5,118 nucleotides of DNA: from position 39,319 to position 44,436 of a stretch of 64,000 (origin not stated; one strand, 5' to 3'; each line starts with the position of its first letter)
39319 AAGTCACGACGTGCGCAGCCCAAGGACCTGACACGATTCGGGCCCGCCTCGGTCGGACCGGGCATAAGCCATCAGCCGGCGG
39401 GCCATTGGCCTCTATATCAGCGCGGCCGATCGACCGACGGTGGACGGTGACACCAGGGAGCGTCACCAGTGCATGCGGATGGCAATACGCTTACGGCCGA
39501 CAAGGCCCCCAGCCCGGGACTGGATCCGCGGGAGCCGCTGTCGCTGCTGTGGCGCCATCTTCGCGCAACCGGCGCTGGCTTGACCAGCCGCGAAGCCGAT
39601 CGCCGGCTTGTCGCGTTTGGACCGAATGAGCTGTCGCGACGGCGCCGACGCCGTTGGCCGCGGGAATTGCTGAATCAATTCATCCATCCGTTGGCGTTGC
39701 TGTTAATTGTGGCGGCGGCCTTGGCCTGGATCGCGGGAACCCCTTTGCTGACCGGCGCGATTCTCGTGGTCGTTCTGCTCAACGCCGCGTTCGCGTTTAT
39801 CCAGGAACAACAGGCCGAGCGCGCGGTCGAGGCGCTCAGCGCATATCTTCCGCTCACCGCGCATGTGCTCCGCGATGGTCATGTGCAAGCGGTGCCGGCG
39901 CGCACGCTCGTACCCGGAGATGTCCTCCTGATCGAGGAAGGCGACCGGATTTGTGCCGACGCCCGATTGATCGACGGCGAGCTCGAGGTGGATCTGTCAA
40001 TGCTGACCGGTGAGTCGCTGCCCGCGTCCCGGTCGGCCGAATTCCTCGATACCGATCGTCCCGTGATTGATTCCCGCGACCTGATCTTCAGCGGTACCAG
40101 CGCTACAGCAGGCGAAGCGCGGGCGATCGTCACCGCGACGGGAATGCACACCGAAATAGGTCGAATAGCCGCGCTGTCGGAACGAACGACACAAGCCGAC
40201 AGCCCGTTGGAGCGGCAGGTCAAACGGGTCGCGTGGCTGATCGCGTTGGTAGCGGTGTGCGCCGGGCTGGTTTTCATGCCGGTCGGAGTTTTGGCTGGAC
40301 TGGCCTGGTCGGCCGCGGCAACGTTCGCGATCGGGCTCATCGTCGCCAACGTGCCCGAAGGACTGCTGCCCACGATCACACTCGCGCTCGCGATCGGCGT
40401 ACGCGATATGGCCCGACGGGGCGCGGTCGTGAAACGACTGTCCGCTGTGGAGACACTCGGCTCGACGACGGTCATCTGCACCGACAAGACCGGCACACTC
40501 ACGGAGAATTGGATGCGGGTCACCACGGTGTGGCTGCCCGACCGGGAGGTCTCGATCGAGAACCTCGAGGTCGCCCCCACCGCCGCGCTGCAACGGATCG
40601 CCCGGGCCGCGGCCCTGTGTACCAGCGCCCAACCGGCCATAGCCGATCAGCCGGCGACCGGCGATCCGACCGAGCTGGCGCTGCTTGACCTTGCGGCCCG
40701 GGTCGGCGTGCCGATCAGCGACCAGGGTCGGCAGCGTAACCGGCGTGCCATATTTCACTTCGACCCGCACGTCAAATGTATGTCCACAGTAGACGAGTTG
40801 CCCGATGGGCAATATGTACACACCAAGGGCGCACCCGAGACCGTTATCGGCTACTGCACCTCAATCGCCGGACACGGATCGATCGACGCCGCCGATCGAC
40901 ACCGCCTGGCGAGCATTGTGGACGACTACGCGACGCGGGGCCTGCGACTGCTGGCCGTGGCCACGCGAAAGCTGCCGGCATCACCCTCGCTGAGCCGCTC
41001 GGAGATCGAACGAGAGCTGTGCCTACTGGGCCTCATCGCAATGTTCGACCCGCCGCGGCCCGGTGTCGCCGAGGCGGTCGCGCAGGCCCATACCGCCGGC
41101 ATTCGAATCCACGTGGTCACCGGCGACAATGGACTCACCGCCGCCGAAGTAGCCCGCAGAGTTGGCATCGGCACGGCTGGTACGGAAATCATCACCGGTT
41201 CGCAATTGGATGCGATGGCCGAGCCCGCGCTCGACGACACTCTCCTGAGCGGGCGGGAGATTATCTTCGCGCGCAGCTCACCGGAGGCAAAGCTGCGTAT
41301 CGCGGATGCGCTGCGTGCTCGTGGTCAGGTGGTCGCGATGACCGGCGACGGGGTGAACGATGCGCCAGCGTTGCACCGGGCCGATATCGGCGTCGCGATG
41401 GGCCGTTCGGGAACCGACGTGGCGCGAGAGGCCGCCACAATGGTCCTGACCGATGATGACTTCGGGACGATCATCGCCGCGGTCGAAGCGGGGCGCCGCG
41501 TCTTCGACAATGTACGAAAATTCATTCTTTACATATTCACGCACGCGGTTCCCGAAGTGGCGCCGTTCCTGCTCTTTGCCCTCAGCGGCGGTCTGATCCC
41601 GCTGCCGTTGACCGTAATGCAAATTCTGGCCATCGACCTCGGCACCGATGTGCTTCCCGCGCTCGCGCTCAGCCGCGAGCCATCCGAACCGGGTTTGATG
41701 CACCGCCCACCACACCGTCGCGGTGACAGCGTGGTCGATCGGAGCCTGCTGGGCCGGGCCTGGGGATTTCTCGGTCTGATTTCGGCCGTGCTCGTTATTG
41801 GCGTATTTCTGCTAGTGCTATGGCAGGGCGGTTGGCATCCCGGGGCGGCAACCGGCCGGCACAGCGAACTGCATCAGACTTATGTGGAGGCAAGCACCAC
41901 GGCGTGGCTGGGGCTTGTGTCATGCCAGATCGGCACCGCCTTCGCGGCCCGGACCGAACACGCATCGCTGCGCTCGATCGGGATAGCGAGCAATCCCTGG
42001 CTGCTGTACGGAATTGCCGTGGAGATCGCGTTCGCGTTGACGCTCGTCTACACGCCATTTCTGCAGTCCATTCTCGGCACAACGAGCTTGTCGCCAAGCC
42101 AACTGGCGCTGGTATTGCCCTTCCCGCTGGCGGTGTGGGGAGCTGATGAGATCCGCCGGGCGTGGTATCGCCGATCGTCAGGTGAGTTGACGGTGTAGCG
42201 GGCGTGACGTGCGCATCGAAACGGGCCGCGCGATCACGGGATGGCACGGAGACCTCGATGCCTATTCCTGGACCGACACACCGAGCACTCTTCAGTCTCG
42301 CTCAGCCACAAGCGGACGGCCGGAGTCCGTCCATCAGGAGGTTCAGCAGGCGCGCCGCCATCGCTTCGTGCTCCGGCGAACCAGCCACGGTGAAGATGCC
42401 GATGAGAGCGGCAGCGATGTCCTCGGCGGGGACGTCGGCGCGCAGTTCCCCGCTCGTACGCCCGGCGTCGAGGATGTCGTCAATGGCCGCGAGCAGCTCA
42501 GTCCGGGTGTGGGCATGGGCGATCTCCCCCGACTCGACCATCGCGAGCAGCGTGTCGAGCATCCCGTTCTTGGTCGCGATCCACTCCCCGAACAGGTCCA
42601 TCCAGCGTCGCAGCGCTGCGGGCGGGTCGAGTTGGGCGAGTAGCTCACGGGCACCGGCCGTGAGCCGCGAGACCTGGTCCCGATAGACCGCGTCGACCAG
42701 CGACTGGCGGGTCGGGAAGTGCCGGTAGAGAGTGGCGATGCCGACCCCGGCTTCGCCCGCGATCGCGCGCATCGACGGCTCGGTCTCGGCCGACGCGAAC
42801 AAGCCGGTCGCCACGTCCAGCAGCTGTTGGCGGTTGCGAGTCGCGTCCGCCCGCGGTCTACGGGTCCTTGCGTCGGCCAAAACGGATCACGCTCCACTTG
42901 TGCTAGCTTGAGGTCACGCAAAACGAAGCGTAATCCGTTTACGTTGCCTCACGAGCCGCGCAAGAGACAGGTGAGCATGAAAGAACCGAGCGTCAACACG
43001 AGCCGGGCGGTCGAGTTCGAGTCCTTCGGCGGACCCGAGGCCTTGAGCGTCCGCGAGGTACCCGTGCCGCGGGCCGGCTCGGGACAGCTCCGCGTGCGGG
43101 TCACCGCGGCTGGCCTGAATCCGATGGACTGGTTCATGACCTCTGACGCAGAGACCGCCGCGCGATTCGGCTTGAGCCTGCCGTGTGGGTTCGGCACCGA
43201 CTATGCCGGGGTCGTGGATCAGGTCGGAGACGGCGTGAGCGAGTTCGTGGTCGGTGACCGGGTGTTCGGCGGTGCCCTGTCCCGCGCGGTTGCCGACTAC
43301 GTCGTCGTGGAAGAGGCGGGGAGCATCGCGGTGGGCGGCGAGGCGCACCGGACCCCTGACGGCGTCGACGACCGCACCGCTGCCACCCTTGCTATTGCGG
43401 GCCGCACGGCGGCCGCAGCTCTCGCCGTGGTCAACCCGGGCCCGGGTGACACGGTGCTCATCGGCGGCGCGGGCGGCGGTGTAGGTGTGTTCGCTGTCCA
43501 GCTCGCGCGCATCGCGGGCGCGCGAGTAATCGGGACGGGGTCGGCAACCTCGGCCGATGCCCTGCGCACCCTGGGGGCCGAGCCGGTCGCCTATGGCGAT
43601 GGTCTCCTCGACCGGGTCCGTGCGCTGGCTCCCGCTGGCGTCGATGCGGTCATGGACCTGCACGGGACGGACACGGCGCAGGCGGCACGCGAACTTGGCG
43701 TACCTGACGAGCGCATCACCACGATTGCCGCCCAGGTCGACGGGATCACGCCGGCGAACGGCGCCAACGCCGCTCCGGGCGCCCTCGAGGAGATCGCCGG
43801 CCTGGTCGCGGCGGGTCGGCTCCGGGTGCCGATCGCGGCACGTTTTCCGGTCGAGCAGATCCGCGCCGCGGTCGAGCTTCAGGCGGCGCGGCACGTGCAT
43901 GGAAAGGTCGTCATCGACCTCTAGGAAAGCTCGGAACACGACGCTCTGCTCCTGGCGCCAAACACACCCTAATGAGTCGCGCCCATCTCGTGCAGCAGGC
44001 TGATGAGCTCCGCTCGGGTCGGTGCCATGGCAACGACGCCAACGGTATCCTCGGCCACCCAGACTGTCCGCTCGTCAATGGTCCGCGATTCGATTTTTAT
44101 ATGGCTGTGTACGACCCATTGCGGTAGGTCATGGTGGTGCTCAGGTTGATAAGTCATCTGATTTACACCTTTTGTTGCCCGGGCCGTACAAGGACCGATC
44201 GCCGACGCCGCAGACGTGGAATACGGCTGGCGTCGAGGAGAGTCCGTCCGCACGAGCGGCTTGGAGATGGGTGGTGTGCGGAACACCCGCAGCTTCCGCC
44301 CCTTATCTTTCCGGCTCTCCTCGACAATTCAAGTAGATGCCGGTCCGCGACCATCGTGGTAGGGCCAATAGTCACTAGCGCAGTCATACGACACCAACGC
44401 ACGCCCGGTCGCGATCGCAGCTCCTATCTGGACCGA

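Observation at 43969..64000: Twenty-kilobase dormancy/hypoxia island rich in DosR-regulon homologues, with added proteostasis and fermentation modules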

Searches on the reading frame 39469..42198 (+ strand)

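Call 13: search_protein_families(library=pfam, proteins=[window:39469-42198:+], max_evalue=0.01)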
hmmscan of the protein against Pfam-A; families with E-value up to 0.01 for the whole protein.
window:39469-42198:+ (909 aa): 7 families
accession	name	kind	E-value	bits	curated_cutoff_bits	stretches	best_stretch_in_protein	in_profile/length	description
PF00122.25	E1-E2_ATPase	-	3.9e-48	163.8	28.1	1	127-317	3-181/181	E1-E2 ATPase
PF00689.26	Cation_ATPase_C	-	2e-47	161.6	27.3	1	711-898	1-174/175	Cation transporting ATPase, C-terminus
PF00702.32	Hydrolase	-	1.1e-19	72.1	26.4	1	335-639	3-191/191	haloacid dehalogenase-like hydrolase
PF00690.31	Cation_ATPase_N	-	6.6e-15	55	20.4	1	29-85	11-68/69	Cation transporter/ATPase, N-terminus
PF13246.12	Cation_ATPase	-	1.7e-13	50.9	21.7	1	384-466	3-91/91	Cation transport ATPase (P-type)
PF12710.13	HAD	-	1.3e-05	26.2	27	1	511-636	67-189/189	haloacid dehalogenase-like hydrolase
PF08282.18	Hydrolase_3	-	0.0003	21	20.9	1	611-664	195-247/255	haloacid dehalogenase-like hydrolase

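Call 42: search_protein_families(library=ncbifam, proteins=[window:39469-42198:+], max_evalue=0.00001)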
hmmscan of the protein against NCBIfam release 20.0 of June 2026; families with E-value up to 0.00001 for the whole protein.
window:39469-42198:+ (909 aa): 19 families
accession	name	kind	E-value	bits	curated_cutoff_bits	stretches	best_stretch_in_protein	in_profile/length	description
TIGR01522.1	ATPase-IIA2_Ca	equivalog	4.3e-169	564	798.3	1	36-902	22-852/854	calcium-transporting P-type ATPase, PMR1-type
TIGR01106.1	ATPase-IIC_X-K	subfamily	1e-154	516.9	946.1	2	35-574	34-614/997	Na,H/K antiporter P-type ATPase subunit alpha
TIGR01116.1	ATPase-IIA1_Ca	equivalog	8e-152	507.1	703.4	1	68-900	2-798/799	calcium-translocating P-type ATPase, SERCA-type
TIGR01523.1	ATPase-IID_K-Na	equivalog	1.3e-130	436.8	645.05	3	380-765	439-840/997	potassium/sodium efflux P-type ATPase, fungal-type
TIGR01647.1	ATPase-IIIA_H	equivalog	1.6e-122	410.2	615.5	1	37-722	1-635/755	plasma-membrane proton-efflux P-type ATPase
TIGR01517.1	ATPase-IIB_Ca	equivalog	2e-116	390.3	507.05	1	35-764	53-769/882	calcium-translocating P-type ATPase, PMCA-type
TIGR01524.1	ATPase-IIIB_Mg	equivalog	3.2e-109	366.1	610.75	1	27-785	23-758/867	magnesium-translocating P-type ATPase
NF011702.0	PRK15122.1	subfamily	9.2e-96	321.7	975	1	27-783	39-795/907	magnesium-translocating P-type ATPase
TIGR01494.1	ATPase_P-type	subfamily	7.1e-88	295.1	62.3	3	98-375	2-253/478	HAD-IC family P-type ATPase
TIGR01525.1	ATPase-IB_hvy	subfamily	1.7e-72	245.1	346.25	3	77-367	3-283/560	heavy metal translocating P-type ATPase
TIGR01657.1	P-ATPase-V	hypoth_equivalog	3e-68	230.3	618.25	2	32-576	134-706/1055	ATP13A2 family polyamine export P-type ATPase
TIGR01512.1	ATPase-IB2_Cd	subfamily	1.5e-58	198.8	313.5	2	77-354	3-255/494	cadmium family heavy metal-translocating P-type ATPase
TIGR01511.1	ATPase-IB1_Cu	subfamily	1.1e-53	183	397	2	98-360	49-288/542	copper-translocating P-type ATPase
NF008262.1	PRK11033.1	equivalog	1.8e-42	145.7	1005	2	78-356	181-448/731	zinc/cadmium/mercury/lead-transporting ATPase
NF033775.1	P_type_ZntA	exception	4.1e-38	131.2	1240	2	77-366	185-462/732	Zn(II)/Cd(II)/Pb(II) translocating P-type ATPase ZntA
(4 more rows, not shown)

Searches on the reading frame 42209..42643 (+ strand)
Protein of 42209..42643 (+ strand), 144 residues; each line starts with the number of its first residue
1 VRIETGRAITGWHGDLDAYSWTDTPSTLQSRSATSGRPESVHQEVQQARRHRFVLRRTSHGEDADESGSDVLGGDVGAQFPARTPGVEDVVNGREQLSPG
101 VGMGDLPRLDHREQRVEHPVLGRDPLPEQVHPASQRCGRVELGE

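Call 13: search_protein_families(library=pfam, proteins=[window:42209-42643:+], max_evalue=0.01)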
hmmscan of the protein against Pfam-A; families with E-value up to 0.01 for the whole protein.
window:42209-42643:+ (144 aa): 0 families

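Call 42: search_protein_families(library=ncbifam, proteins=[window:42209-42643:+], max_evalue=0.00001)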
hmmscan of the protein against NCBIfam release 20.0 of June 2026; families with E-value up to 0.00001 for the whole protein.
window:42209-42643:+ (144 aa): 0 families

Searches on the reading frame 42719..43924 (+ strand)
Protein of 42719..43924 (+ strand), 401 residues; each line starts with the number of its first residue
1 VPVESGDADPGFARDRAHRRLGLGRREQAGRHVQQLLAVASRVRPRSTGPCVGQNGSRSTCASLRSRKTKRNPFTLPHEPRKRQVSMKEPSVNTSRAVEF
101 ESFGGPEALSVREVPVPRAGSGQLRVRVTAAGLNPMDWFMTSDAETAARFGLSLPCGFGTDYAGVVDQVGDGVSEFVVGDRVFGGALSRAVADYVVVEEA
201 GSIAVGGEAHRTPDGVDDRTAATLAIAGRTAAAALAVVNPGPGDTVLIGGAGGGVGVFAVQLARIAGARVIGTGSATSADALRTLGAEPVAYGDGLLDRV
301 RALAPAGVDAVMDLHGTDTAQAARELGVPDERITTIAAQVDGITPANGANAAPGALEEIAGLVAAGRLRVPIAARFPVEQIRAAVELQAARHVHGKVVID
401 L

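Call 13: search_protein_families(library=pfam, proteins=[window:42719-43924:+], max_evalue=0.01)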
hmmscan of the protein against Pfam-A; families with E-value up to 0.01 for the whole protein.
window:42719-43924:+ (401 aa): 3 families
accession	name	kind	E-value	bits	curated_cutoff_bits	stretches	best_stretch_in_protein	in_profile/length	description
PF08240.17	ADH_N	-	5.2e-12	46.4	23.5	1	121-185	2-63/104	Alcohol dehydrogenase GroES-like domain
PF13602.12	ADH_zinc_N_2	-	6.1e-11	43.8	27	1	285-399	1-134/134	Zinc-binding dehydrogenase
PF00107.32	ADH_zinc_N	-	5e-10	39.9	31.8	1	254-340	1-91/129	Zinc-binding dehydrogenase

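Call 42: search_protein_families(library=ncbifam, proteins=[window:42719-43924:+], max_evalue=0.00001)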
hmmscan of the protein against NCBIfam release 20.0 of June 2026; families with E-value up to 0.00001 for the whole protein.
window:42719-43924:+ (401 aa): 17 families
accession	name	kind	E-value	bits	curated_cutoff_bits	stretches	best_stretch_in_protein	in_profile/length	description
TIGR02824.1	quinone_pig3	subfamily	3.2e-30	105.2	296.8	1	96-339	2-240/325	putative NAD(P)H quinone oxidoreductase, PIG3 family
NF010344.0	PRK13771.1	subfamily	4.4e-21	75.2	349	1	211-321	131-239/334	putative alcohol dehydrogenase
TIGR02817.1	adh_fam_1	subfamily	3.9e-20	72.5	284.05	1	105-329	13-239/336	zinc-binding alcohol dehydrogenase family protein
NF008024.0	PRK10754.1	subfamily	2.1e-19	69.7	348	1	96-322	3-224/327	NADPH:quinone reductase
NF041172.1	AcrlCoa_red_Thmprot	equivalog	1.2e-17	63.9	500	1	212-321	132-240/334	acryloyl-CoA reductase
NF041183.1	Pks2_ls1_myc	equivalog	1e-14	52.5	2400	1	118-291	1429-1594/2086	sulfolipid-1 biosynthesis phthioceranic/hydroxyphthioceranic acid synthase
TIGR01751.1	crot-CoA-red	equivalog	6.1e-14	51.5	378.55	1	217-290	161-238/398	crotonyl-CoA carboxylase/reductase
TIGR02823.1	oxido_YhdH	subfamily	4.4e-13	48.8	297.25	1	111-322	16-227/324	acrylyl-CoA reductase family protein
NF003808.0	PRK05396.1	equivalog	1.9e-11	43.4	380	0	109-184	13-87/341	L-threonine 3-dehydrogenase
TIGR00692.1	tdh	equivalog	3.5e-11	42.7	458.35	1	109-183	11-84/340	L-threonine 3-dehydrogenase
NF007489.0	PRK10083.1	equivalog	4.1e-11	42.4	376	1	106-182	9-81/339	Zn-dependent oxidoreductase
NF041097.1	keto_inos_dh_IolM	equivalog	3.1e-09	36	450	0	86-182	17-117/389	scyllo-inosose 3-dehydrogenase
NF051456.1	acrylyl_AcuI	equivalog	7.9e-09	34.8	440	1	121-319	27-224/325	acrylyl-CoA reductase (NADPH)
TIGR03989.1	Rxyl_3153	subfamily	2.7e-08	33.5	440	0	107-183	12-84/370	NDMA-dependent alcohol dehydrogenase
NF058644.1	CurcmRedCuraProt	equivalog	3.3e-07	29.7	440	1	107-309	16-212/336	NADPH-dependent curcumin/dihydrocurcumin reductase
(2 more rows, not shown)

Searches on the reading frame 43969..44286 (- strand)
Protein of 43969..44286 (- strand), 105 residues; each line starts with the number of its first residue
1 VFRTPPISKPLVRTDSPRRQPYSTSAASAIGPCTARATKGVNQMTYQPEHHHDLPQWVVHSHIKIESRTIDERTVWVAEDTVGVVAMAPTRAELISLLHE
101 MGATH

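Call 5: search_protein_families(library=pfam, proteins=[window:43969-44286:-], max_evalue=0.01)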
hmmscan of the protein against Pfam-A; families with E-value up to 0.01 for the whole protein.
window:43969-44286:- (105 aa): 0 families

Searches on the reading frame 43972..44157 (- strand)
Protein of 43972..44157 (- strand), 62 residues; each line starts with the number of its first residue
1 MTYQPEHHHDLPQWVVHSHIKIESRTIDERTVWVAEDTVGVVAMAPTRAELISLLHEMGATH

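Call 74: find_homologous_proteins(query=window:43972-44157:-, max_evalue=0.001)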
Query seq(62 aa) (62 aa): 4 proteins with E <= 0.001 among 4 candidates.
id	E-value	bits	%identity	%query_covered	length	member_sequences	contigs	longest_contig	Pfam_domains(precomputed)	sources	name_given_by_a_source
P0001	2.8e-34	133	100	100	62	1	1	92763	-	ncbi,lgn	-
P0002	7.5e-24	100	84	90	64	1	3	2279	-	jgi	jgi:hypothetical protein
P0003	2.0e-22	96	82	90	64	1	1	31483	-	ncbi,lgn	-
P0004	1.9e-21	93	79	90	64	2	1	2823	-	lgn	-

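Call 75: find_encoding_contigs(protein=P0001, flank=10000, max_places=4)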
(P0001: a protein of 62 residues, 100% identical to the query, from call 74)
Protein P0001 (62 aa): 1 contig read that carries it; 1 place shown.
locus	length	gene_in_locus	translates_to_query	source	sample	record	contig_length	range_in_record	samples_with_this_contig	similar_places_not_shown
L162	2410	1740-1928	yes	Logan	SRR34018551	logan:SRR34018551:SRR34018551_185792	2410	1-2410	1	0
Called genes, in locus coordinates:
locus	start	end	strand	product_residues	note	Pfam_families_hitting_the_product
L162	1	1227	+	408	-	?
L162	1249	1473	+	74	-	PF08940:DUF1918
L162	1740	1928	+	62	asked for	-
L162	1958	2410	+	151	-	?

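Call 76: find_encoding_contigs(protein=P0003, flank=10000, max_places=4)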
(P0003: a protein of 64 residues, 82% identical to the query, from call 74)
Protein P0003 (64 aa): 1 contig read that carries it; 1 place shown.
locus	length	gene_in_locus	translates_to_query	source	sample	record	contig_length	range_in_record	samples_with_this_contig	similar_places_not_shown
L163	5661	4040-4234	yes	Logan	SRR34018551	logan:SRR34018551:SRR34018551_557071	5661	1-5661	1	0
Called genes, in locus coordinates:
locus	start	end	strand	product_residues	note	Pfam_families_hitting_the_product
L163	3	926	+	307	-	?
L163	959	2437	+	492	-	PF24684:Vgb_lyase (faint), PF25021:TEN_NHL, PF08450:SGL (weak), PF01436:NHL (weak), PF25021:TEN_NHL (weak), PF01436:NHL, PF25021:TEN_NHL (weak), PF01436:NHL (weak), +1 more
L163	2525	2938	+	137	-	PF00582:Usp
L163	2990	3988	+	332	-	PF00044:Gp_dh_N, PF02800:Gp_dh_C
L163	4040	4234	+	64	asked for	-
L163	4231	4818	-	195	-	PF00702:Hydrolase, PF13419:HAD_2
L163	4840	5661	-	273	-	?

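Call 98: predict_structure(alignment_id=A1)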
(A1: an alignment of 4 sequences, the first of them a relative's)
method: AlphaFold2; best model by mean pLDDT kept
length: 62 residues; sequences in the alignment: 4
mean_pLDDT: 76.9   pTM: 0.60
mean pLDDT of the five models: 76.9, 74.2, 71.3, 70.7, 55.8
residues with pLDDT >= 90: 14; 70-90: 31; 50-70: 12; < 50: 5
segments of 3 or more residues with pLDDT < 50: 1-4
pLDDT, mean of each block of 10 residues (from residue 1): 49 72 88 87 89 82 51
secondary structure, 60 per line:
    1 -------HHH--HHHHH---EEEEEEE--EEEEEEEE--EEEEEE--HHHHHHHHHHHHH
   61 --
elements in order: H13-17 E21-27 E30-37 E40-45 H48-60

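Call 100: fold_search(model_id=the predicted structure, library=pdb)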
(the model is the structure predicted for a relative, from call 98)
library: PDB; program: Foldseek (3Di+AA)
matches with E <= 10: 447; with E <= 0.001: 0
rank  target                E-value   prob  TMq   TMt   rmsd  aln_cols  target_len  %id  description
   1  4o6g                  4.3e-01  0.87  0.55  0.23   3.3        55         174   24  Rv3902c from M. tuberculosis (released 2014-03-05)
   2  5wg3_A                7.6e-01  0.30  0.34  0.05   5.2        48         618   19  Human GRK2 in complex with Gbetagamma subunits and CCG258748 (released 2017-12-27)
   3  5wg5_A                8.1e-01  0.35  0.36  0.06   4.5        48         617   19  Human GRK2 in complex with Gbetagamma subunits and CCG224061 (released 2017-12-27)
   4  2bcj_A                8.6e-01  0.30  0.35  0.05   5.0        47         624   17  Crystal Structure of G Protein-Coupled Receptor Kinase 2 in Complex with Galpha-q and Gbetagamma Subunits (released 2005-12-20)
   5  6fae_A                9.8e-01  0.25  0.36  0.08   6.4        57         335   10  The Sec7 domain of IQSEC2 (Brag1) in complex with the small GTPase Arf1 (released 2018-01-17)
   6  6u7c_A                9.8e-01  0.25  0.34  0.05   5.2        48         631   19  Human GRK2 in complex with Gbetagamma subunits and CCG258747 (released 2020-04-15)
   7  5he3_A                1.0e+00  0.25  0.34  0.05   4.9        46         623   20  Bovine GRK2 in complex with Gbetagamma subunits and CCG224411 (released 2016-05-11)
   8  5he0_A                1.2e+00  0.23  0.34  0.05   5.1        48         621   19  Bovine GRK2 in complex with Gbetagamma subunits and CCG215022 (released 2016-05-11)
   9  7k7z_A                1.3e+00  0.25  0.36  0.05   4.3        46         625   20  Structure of a hit for G Protein Coupled Receptor Kinase 2 (GRK2) Inhibitor for the Potential Treatment of Heart Failu (released 2020-10-28)
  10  4bwg_I                1.3e+00  0.16  0.30  0.20   7.0        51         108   14  Structural basis of subtilase cytotoxin SubAB assembly (released 2013-08-14)
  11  8cf1_E                1.4e+00  0.28  0.42  0.50   5.3        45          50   16  Tetracycline bound to the 30S head (released 2023-07-26)
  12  5he2_A                1.5e+00  0.20  0.34  0.05   5.1        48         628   19  Bovine GRK2 in complex with Gbetagamma subunits and CCG224406 (released 2016-05-11)
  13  3uzt_A                1.5e+00  0.18  0.33  0.06   4.7        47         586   21  Structure of the C13.18 RNA Aptamer in Complex with G Protein-Coupled Receptor Kinase 2 (released 2012-07-11)
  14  2kvt_MODEL_1_A        1.6e+00  0.25  0.40  0.36   3.8        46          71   11  solution NMR structure of yaiA from Escherichia Eoli. Northeast Structural Genomics Target ER244 (released 2010-05-19)
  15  4c51_A                1.6e+00  0.23  0.38  0.05   5.2        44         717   18  Crystal Structure of the Catalase-Peroxidase (KatG) R418L mutant from Mycobacterium Tuberculosis (released 2013-11-13)
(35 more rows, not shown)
